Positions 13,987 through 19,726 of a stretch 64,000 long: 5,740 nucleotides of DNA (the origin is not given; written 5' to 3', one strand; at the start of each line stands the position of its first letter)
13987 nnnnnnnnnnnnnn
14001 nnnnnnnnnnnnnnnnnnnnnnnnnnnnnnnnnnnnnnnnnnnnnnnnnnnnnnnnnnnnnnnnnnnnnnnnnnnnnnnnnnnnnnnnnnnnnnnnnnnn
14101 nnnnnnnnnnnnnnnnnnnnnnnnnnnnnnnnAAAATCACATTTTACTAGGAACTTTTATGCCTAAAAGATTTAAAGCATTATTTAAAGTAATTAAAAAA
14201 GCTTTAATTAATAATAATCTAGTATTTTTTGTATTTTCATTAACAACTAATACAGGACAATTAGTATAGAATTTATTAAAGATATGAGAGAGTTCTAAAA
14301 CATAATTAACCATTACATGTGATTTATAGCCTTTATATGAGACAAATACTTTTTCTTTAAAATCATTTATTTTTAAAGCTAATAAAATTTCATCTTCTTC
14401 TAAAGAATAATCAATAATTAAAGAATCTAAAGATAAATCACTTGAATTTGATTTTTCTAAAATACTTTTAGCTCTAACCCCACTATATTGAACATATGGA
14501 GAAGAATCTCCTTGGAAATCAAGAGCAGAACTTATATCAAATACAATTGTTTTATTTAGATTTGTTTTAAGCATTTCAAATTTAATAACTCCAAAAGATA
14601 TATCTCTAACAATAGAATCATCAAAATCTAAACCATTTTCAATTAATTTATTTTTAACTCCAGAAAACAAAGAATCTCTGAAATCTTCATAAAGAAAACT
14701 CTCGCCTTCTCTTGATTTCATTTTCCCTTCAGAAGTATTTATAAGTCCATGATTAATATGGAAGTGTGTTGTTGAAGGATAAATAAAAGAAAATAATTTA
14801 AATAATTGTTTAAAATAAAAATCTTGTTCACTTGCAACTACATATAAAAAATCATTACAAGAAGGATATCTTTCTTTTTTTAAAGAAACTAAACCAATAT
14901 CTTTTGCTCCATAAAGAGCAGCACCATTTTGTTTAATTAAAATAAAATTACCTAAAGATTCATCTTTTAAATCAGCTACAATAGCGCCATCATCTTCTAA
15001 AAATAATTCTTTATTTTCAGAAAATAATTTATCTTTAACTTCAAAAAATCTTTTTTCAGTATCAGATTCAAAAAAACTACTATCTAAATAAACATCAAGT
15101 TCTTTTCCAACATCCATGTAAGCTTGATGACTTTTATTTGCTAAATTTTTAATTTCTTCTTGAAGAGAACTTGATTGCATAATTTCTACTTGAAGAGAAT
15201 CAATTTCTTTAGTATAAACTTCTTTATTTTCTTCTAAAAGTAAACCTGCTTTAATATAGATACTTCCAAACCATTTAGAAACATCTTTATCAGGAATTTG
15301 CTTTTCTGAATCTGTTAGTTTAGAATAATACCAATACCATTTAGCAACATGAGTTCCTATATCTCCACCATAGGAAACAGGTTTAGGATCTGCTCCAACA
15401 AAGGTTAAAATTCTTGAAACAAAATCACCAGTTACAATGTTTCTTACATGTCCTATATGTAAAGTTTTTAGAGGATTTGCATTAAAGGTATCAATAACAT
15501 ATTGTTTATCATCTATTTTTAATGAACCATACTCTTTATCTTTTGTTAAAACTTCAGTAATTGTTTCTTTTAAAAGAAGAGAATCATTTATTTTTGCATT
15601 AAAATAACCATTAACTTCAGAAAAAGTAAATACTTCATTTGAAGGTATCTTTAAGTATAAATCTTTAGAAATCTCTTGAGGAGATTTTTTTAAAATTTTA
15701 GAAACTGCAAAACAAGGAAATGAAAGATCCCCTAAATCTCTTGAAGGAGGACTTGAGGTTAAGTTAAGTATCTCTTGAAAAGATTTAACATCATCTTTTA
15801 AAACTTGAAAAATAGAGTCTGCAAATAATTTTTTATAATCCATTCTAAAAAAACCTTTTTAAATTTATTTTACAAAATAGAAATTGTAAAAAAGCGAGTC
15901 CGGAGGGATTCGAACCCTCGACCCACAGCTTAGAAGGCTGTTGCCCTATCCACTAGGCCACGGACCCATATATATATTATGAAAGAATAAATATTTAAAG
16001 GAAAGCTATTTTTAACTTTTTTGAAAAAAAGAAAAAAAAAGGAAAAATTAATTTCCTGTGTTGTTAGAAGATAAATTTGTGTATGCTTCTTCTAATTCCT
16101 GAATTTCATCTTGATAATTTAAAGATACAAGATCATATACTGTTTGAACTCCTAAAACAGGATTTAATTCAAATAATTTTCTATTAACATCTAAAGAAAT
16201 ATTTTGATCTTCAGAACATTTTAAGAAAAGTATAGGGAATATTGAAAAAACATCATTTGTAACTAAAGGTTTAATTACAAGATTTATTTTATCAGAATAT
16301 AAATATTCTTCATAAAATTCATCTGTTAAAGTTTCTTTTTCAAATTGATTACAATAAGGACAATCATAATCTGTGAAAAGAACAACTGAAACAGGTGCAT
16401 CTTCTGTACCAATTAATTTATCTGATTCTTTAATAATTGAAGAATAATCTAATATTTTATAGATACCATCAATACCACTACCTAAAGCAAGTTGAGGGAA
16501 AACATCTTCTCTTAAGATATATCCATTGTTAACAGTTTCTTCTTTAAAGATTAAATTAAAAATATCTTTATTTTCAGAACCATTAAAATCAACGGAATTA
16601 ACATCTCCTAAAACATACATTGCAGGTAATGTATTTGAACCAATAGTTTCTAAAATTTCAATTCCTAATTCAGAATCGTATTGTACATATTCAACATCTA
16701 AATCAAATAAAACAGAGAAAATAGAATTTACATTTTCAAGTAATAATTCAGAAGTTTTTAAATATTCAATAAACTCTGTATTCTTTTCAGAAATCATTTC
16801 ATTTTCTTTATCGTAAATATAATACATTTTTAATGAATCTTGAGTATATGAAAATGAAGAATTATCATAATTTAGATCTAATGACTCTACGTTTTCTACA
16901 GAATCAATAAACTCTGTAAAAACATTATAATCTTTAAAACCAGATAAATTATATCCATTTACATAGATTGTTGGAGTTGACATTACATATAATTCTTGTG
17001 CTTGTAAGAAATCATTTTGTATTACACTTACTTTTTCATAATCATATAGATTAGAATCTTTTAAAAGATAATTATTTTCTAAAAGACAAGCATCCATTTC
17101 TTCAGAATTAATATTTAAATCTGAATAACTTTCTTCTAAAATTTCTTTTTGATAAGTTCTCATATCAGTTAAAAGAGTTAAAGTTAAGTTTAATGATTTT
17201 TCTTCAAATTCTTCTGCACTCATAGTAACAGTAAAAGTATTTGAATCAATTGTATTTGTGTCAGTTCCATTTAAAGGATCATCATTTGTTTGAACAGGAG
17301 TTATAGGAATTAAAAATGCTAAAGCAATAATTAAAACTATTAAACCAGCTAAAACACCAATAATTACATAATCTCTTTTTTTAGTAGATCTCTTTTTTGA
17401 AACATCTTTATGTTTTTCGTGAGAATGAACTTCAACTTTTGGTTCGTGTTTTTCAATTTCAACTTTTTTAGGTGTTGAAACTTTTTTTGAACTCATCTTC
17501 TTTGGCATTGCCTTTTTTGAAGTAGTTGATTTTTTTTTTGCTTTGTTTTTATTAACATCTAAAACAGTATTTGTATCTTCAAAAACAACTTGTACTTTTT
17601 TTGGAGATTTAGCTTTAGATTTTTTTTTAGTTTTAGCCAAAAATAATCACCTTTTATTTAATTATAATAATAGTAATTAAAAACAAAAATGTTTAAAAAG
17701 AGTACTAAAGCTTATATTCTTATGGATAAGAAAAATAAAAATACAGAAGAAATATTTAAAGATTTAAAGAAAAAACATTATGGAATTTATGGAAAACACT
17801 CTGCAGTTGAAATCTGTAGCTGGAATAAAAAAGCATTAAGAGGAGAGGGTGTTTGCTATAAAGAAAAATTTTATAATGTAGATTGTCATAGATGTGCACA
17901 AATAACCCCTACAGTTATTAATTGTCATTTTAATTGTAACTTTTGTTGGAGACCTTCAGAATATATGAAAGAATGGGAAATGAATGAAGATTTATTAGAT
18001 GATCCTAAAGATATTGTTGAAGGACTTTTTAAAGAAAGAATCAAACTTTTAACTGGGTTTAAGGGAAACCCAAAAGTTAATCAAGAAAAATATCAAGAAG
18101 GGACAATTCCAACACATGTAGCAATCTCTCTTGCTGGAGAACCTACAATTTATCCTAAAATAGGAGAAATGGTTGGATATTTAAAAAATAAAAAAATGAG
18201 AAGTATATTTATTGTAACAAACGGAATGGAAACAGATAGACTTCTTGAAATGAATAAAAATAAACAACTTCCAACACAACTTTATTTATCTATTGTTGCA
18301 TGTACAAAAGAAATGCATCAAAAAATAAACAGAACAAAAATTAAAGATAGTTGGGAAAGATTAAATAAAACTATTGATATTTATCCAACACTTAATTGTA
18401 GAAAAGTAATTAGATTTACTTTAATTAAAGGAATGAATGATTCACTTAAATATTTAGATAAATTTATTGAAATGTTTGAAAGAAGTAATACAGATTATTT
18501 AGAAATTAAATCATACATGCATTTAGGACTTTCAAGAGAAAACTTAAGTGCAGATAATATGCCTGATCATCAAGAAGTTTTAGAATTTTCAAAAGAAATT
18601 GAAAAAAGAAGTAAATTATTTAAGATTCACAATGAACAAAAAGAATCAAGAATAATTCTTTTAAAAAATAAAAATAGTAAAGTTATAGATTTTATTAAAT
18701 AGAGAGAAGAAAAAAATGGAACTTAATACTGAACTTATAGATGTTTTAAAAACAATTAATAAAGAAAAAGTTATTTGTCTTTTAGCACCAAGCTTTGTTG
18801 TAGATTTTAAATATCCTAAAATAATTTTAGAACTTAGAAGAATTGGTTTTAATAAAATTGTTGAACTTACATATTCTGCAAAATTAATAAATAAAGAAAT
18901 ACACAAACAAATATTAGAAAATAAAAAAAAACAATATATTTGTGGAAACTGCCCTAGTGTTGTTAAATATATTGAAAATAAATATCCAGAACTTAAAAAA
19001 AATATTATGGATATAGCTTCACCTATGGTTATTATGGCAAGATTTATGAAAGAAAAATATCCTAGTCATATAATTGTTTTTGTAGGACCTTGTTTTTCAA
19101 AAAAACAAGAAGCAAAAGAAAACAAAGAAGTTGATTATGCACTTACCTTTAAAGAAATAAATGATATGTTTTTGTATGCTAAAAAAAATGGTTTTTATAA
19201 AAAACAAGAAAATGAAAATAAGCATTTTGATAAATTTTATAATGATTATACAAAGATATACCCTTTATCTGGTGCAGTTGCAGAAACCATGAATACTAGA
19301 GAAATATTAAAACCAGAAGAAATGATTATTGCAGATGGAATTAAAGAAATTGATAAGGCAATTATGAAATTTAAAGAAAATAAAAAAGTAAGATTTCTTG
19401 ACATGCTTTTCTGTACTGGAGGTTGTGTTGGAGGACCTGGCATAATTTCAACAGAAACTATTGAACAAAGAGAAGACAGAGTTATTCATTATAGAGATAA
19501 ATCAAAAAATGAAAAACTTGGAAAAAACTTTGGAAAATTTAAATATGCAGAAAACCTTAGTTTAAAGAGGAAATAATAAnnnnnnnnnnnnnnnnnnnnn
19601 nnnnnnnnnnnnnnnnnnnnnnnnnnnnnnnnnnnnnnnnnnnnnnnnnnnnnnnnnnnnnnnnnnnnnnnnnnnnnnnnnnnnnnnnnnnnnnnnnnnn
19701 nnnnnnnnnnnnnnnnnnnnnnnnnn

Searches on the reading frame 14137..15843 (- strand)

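Call 51: search_protein_families(library=pfam, proteins=[window:14137-15843:-], max_evalue=0.001)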
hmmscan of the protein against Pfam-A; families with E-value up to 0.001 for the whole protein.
window:14137-15843:- (568 aa): 3 families
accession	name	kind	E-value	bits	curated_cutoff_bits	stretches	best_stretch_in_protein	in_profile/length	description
PF00750.26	tRNA-synt_1d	-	3.4e-28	99.1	23.3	1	94-436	1-348/349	tRNA synthetases class I (R), catalytic domain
PF05746.21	DALR_1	-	1e-27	97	22.3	1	451-568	1-117/117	DALR anticodon binding domain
PF03485.21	Arg_tRNA_synt_N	-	1.7e-07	32.2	21.5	1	6-82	6-82/85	Arginyl tRNA synthetase N terminal domain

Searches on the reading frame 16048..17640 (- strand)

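Call 51: search_protein_families(library=pfam, proteins=[window:16048-17640:-], max_evalue=0.001)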
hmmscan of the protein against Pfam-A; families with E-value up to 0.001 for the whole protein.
window:16048-17640:- (530 aa): 2 families
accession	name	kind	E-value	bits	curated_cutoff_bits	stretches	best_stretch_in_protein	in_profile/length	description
PF13462.12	Thioredoxin_4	-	2.6e-17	64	23.2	1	407-480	5-76/165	Thioredoxin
PF13098.12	Thioredoxin_2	-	4e-05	24.3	27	1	419-451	9-40/104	Thioredoxin-like domain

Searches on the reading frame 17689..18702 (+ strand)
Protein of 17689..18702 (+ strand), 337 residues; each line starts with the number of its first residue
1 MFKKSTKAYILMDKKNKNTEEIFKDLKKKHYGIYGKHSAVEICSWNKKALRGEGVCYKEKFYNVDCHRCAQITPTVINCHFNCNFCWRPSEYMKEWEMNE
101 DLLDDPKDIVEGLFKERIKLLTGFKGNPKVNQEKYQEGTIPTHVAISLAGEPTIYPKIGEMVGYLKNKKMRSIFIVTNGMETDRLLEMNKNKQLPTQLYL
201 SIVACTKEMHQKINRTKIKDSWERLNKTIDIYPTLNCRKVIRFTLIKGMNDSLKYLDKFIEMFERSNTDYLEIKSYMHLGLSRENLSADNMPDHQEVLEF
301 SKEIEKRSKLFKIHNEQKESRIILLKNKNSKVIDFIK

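Call 51: search_protein_families(library=pfam, proteins=[window:17689-18702:+], max_evalue=0.001)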
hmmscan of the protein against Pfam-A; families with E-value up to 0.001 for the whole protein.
window:17689-18702:+ (337 aa): 2 families
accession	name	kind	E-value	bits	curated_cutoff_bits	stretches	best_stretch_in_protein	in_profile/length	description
PF08608.17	Wyosine_form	-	1e-18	67.7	22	1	266-326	2-62/63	Wyosine base formation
PF04055.27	Radical_SAM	-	3.3e-13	50.6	29.5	1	78-252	6-157/166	Radical SAM superfamily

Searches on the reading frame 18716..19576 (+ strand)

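Call 51: search_protein_families(library=pfam, proteins=[window:18716-19576:+], max_evalue=0.001)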
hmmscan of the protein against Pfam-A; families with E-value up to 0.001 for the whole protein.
window:18716-19576:+ (286 aa): 1 family
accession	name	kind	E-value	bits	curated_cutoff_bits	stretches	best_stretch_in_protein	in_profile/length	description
PF02906.19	Fe_hyd_lg_C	-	2.9e-44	152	22.1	1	18-241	2-245/245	Iron only hydrogenase large subunit, C-terminal domain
